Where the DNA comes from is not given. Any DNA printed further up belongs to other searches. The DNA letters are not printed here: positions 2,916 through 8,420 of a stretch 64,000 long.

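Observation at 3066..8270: ABCG half-transporter fused to a giant N-terminal Cys-rich ectodomain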

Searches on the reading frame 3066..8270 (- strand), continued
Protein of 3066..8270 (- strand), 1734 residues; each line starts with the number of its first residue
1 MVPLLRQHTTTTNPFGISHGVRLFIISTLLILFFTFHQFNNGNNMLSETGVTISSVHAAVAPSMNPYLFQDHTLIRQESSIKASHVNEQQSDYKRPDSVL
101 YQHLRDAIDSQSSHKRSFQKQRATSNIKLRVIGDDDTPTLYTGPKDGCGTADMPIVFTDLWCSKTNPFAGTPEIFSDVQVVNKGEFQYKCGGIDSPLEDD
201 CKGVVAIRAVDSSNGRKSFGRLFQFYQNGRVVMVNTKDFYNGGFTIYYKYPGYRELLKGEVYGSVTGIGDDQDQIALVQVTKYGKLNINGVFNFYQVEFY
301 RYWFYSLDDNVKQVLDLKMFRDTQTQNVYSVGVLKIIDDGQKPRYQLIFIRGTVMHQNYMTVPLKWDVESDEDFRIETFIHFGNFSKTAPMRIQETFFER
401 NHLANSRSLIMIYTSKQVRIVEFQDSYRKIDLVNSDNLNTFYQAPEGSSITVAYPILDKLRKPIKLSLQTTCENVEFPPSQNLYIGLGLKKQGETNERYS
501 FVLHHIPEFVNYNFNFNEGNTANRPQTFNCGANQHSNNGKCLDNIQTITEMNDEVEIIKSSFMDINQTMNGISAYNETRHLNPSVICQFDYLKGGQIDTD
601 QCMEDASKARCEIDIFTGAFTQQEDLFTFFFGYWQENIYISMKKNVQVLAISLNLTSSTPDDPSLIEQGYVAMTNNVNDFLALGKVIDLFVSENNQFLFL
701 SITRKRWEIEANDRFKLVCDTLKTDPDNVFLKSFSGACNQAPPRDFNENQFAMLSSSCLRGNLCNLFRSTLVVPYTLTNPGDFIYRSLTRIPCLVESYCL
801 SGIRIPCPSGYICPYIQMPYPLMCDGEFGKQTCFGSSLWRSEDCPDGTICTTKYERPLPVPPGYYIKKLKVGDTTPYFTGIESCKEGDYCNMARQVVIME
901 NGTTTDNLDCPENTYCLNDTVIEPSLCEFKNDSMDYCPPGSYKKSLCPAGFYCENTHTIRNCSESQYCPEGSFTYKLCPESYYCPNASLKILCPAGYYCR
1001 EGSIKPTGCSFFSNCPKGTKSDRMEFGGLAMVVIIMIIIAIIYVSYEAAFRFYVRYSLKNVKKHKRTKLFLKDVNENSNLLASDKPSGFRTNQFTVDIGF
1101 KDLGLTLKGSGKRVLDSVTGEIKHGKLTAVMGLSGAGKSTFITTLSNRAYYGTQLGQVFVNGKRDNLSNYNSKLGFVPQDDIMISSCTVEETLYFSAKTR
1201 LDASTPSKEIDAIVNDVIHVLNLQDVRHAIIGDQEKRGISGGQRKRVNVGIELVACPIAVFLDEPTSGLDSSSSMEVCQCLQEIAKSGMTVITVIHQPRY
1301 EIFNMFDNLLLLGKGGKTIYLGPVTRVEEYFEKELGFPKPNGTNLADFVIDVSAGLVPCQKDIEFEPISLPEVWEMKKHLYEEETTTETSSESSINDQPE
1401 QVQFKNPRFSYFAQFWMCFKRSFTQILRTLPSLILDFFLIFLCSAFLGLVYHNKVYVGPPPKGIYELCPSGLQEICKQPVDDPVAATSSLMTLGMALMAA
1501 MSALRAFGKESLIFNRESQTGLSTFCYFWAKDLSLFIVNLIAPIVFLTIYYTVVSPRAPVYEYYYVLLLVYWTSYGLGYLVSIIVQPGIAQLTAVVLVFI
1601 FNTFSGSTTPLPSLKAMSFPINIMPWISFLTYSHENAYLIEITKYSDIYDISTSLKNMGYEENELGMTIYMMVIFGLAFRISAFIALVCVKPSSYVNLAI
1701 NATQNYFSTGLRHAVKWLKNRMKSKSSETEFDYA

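Call 16: search_solved_structures(query=window:3066-8270:-, max_evalue=0.01, show_alignments=1)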
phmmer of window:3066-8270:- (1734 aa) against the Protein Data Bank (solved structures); distinct sequences matched with E-value up to 0.01: 473 (the best 60 are shown).
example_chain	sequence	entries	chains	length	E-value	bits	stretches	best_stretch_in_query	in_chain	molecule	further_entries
9s2c_A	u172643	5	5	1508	2.4e-69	236.9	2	1106-1451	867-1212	Pleiotropic ABC efflux transporter of multiple drugs CDR1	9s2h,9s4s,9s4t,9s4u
9iuk_A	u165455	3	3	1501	6.4e-68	232.3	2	1106-1448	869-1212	Pleiotropic ABC efflux transporter of multiple drugs CDR1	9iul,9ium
7p03_A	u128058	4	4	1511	1.5e-65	224.4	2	1106-1358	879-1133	Pleiotropic ABC efflux transporter of multiple drugs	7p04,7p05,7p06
8wtm_A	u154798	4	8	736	6.2e-50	172.6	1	1110-1356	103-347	ABC transporter G family member 16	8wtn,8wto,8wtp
8i38_A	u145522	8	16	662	3.8e-47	163.4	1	1111-1362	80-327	ABC transporter G family member 25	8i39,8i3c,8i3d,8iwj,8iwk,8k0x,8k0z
8wba_A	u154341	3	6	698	4.6e-47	163.1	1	1111-1362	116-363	ABC transporter G family member 25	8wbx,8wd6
8i3a_A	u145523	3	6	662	9.4e-47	162.1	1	1111-1362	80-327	ABC transporter G family member 25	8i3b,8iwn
8wam_A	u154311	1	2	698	1.1e-46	161.8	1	1111-1362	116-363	ABC transporter G family member 25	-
6eti_A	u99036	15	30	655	5.5e-46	159.5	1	1111-1614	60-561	ATP-binding cassette sub-family G member 2 | Broad substrate specificity ATP-binding cassette transporter ABCG2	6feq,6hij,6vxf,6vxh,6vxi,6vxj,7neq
5nj3_A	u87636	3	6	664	5.8e-46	159.4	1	1111-1614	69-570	ATP-binding cassette sub-family G member 2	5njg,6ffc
7oj8_A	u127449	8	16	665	5.9e-46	159.4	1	1111-1614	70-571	Broad substrate specificity ATP-binding cassette transporter ABCG2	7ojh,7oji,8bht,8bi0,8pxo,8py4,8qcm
6hbu_A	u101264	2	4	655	1.3e-45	158.3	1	1111-1614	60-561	ATP-binding cassette sub-family G member 2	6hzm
6hco_A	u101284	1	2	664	1.4e-45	158.2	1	1111-1614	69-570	ATP-binding cassette sub-family G member 2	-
7jr7_B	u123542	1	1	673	6.8e-42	146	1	1116-1452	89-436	ATP-binding cassette sub-family G member 8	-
5do7_B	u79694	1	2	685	7.1e-42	145.9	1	1116-1452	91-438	ATP-binding cassette sub-family G member 8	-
7jr7_A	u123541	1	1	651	5.2e-39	136.4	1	1112-1635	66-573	ATP-binding cassette sub-family G member 5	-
8cub_C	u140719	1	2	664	5.5e-39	136.3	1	1112-1635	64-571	ATP-binding cassette sub-family G member 5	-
7r87_A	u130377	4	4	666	5.5e-39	136.3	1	1112-1635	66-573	ATP-binding cassette sub-family G member 5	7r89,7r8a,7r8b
5do7_A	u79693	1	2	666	5.5e-39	136.3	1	1112-1635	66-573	ATP-binding cassette sub-family G member 5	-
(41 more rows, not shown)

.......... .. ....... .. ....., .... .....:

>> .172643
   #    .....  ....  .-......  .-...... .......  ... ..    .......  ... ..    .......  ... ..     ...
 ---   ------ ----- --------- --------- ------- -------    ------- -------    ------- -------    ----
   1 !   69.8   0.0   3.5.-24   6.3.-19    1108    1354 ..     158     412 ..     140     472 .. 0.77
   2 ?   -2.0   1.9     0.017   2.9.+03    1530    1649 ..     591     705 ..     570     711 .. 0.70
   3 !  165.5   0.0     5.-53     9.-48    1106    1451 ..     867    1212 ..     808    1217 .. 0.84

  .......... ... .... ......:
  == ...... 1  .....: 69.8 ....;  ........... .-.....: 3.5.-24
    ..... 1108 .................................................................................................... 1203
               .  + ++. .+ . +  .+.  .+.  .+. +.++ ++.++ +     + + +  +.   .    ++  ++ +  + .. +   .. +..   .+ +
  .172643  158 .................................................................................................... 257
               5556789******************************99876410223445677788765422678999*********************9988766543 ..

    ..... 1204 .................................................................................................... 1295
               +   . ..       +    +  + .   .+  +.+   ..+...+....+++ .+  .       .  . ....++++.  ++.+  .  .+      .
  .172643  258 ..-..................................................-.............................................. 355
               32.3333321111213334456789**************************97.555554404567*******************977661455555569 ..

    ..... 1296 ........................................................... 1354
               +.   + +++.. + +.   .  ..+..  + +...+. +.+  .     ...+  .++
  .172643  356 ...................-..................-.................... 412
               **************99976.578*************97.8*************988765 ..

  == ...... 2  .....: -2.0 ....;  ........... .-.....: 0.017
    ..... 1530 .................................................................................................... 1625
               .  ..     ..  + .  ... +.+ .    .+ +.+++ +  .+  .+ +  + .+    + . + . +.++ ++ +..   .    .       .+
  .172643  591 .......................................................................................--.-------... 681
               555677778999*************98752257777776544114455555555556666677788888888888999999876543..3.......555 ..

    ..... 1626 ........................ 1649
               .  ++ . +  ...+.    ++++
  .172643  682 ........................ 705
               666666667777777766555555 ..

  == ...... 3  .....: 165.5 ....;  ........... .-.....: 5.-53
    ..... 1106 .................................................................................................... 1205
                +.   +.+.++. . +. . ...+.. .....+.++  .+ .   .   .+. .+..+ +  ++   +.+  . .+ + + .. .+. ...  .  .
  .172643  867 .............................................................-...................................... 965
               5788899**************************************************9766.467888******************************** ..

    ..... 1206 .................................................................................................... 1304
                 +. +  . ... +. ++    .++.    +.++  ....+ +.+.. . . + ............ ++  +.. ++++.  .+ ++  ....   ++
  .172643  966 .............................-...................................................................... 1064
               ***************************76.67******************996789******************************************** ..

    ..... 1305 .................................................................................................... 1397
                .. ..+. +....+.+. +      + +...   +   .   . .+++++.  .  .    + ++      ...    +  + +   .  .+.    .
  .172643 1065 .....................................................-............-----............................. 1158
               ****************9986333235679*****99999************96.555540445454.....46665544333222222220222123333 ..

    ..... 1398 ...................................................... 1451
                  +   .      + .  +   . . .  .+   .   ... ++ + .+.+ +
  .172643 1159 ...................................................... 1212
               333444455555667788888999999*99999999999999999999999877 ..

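Call 30: find_homologous_proteins(query=A1, max_evalue=1e-20)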
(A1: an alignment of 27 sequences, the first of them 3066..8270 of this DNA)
Query A1 (27 sequences) (1734 aa, profile of the alignment): 15 proteins with E <= 1e-20 among 4806 candidates.
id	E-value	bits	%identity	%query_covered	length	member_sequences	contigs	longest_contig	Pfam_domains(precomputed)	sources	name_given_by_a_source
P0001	0.0e+0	1231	99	82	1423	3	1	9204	PF19055.7,PF00005.34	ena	-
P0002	9.3e-93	330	27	30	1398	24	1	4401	PF19055.7,PF01061.30,PF00005.34,PF12698.14,PF13304.13,PF06422.19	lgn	-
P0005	1.1e-90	323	31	19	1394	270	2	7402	PF19055.7,PF01061.30,PF00005.34,PF12698.14,PF06422.19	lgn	-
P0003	1.7e-90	323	30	20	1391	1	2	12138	PF19055.7,PF01061.30,PF00005.34,PF12698.14,PF06422.19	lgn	-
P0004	3.1e-90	322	35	15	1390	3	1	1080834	PF19055.7,PF01061.30,PF00005.34,PF12698.14,PF06422.19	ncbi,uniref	ncbi:ATP-binding cassette sterol transporter AUS1 [Nakaseomyces bracarensis]|uniref:ATP-binding cass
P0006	5.0e-48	182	27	29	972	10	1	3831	PF13240.12,PF00498.32,PF01061.30,PF12773.14,PF24463.2,PF00005.34,PF16697.11,PF24460.2,PF13248.12,PF12698.14,PF13304.13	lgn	-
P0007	7.9e-34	135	28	12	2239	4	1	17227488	PF23321.2,PF00005.34,PF26955.1,PF12698.14,PF13304.13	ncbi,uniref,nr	ncbi:phospholipid-transporting ATPase ABCA1 isoform X1 [Pangasianodon hypophthalmus]|uniref:phosphol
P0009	9.5e-34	135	28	12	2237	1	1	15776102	PF23321.2,PF00005.34,PF26955.1,PF12698.14,PF13304.13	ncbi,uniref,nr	ncbi:hypothetical protein PGIGA_G00173010 [Pangasianodon gigas]|uniref:Uncharacterized protein n=1 T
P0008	4.3e-33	133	29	11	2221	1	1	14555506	PF23321.2,PF00005.34,PF26955.1,PF12698.14,PF13304.13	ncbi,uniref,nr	ncbi:hypothetical protein PDJAM_G00171320 [Pangasius djambal]|uniref:Uncharacterized protein n=1 Tax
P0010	1.2e-30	124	30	12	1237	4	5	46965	PF06414.19,PF01935.24,PF00005.34,PF13555.13,PF00004.36,PF13401.13,PF03193.23,PF02463.26,PF13481.13,PF13191.13,PF00664.29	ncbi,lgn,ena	-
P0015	3.9e-27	113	25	11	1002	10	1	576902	PF12399.15,PF13604.13,PF00005.34,PF13175.13,PF13476.13,PF13555.13,PF02463.26,PF00083.31,PF07690.22,PF13304.13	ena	-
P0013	5.6e-27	112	27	12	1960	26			PF23321.2,PF00005.34,PF26955.1,PF12698.14,PF13304.13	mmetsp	mmetsp:Transcript_28196/g.58760 ORF Transcript_28196/g.58760 Transcript_28196/m.58760 type:complete 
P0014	1.2e-26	111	26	11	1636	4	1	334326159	PF23321.2,PF00005.34,PF26955.1,PF03193.23,PF02463.26,PF12698.14,PF13304.13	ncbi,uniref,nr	ncbi:ABC-type organic anion transporter ABCA8-like isoform X2 [Sceloporus undulatus]|uniref:ABC-type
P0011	4.4e-26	109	29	11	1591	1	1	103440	PF00005.34,PF13555.13,PF02463.26,PF12698.14,PF13304.13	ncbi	ncbi:hypothetical protein MY11210_004583 [Beauveria gryllotalpidicola]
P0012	6.5e-25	105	30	11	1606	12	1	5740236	PF00005.34,PF13555.13,PF02463.26,PF12698.14,PF13304.13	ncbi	ncbi:hypothetical protein ACQRIT_005008 [Beauveria bassiana]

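Call 31: search_protein_families(library=pfam, alignment_id=A1, max_evalue=0.001)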
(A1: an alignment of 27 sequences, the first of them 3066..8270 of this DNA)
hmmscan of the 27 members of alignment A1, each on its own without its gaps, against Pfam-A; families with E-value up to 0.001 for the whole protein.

A. member 1, window:3066-8270:- (1734 aa): 3 families
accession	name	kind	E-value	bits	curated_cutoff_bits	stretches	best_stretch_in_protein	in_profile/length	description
PF19055.6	ABC2_membrane_7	-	4.3e-48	164.6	22.7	2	1493-1690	215-407/410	ABC-2 type transporter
PF00005.33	ABC_tran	-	1.9e-18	67.8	25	1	1115-1267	1-137/137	ABC transporter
PF01061.29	ABC2_membrane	-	2.1e-16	60.5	26.9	1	1414-1635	2-204/211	ABC-2 type transporter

B. families by the number of members that match (of 27 scanned): 16 families
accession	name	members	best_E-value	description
PF19055.6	ABC2_membrane_7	24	3.5e-54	ABC-2 type transporter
PF00005.33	ABC_tran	20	1.7e-26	ABC transporter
PF01061.29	ABC2_membrane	20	9.5e-23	ABC-2 type transporter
PF13304.12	AAA_21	4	5e-05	AAA domain, putative AbiEii toxin, Type IV TA system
PF03193.22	RsgA_GTPase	3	0.00069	RsgA GTPase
PF13481.12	AAA_25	2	8.6e-06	AAA domain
PF02463.25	SMC_N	2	4.5e-05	RecF/RecN/SMC N terminal domain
PF12698.13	ABC2_membrane_3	1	8.8e-09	ABC-2 family transporter protein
PF13405.12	EF-hand_6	1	5.9e-08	EF-hand domain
PF13499.12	EF-hand_7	1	1e-07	EF-hand domain pair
PF13202.12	EF-hand_5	1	3.6e-07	EF hand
PF00036.39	EF-hand_1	1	5.6e-07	EF hand domain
PF13401.12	AAA_22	1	7.4e-05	AAA domain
PF25578.1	EF-hand_STIM1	1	8.6e-05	Stromal interaction molecule 1-like, EF-hand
PF15820.10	ECSCR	1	0.00049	Endothelial cell-specific chemotaxis regulator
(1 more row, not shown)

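Call 86: find_encoding_contigs(protein=window:3066-8270:-, flank=2000, max_places=4)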
Protein window:3066-8270:- (1734 aa): no gene with exactly this product is on record in the collection.

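Call 87: find_encoding_contigs(protein=window:3066-8138:-, flank=2000, max_places=3)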
Protein window:3066-8138:- (1690 aa): no gene with exactly this product is on record in the collection.
